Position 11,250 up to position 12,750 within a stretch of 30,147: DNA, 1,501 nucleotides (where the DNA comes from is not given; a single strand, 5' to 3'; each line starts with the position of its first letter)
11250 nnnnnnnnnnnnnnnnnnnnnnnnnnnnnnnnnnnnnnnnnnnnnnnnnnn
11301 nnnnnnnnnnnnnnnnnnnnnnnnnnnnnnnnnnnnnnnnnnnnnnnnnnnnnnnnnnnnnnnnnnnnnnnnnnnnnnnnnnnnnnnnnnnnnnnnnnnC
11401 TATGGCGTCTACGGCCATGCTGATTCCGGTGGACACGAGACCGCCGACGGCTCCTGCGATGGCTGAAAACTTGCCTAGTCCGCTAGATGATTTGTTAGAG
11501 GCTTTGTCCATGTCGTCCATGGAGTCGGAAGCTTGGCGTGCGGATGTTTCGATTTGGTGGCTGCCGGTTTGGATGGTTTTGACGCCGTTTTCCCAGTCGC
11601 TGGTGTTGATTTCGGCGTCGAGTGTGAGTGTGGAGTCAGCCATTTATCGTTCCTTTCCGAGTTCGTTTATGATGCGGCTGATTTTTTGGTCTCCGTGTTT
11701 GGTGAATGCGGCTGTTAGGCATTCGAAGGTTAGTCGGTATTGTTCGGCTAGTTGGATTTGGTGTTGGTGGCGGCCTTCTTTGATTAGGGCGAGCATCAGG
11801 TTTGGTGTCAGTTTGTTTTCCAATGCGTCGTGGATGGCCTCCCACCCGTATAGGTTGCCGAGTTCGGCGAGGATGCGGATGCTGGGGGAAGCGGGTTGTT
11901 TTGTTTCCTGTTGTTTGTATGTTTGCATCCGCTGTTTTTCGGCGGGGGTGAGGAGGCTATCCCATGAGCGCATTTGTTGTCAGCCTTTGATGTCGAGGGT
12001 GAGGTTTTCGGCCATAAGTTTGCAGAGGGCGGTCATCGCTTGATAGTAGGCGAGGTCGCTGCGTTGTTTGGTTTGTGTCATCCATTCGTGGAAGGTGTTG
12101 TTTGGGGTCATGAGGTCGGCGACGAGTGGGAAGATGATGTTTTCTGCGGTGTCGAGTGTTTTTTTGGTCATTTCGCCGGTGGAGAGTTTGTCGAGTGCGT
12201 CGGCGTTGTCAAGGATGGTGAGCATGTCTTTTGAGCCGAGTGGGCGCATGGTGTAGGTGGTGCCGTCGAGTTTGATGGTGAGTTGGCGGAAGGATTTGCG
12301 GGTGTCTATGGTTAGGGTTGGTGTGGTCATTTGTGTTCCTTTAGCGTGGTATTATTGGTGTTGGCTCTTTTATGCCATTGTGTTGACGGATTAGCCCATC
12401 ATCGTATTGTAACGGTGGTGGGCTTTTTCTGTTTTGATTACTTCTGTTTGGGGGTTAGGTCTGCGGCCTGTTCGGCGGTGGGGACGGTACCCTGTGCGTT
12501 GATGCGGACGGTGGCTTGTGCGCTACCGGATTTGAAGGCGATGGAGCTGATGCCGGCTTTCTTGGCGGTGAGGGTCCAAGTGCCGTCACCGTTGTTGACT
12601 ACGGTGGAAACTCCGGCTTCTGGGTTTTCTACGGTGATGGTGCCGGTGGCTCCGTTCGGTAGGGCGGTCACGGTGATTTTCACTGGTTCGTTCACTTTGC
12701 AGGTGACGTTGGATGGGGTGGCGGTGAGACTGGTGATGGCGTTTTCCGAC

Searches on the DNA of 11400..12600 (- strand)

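Call 3: search_dna_similar(query=window:11400-12600:-, collection=phages, mode=near, max_rows=30)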
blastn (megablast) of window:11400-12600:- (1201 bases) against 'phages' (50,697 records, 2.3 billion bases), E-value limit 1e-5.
No match.
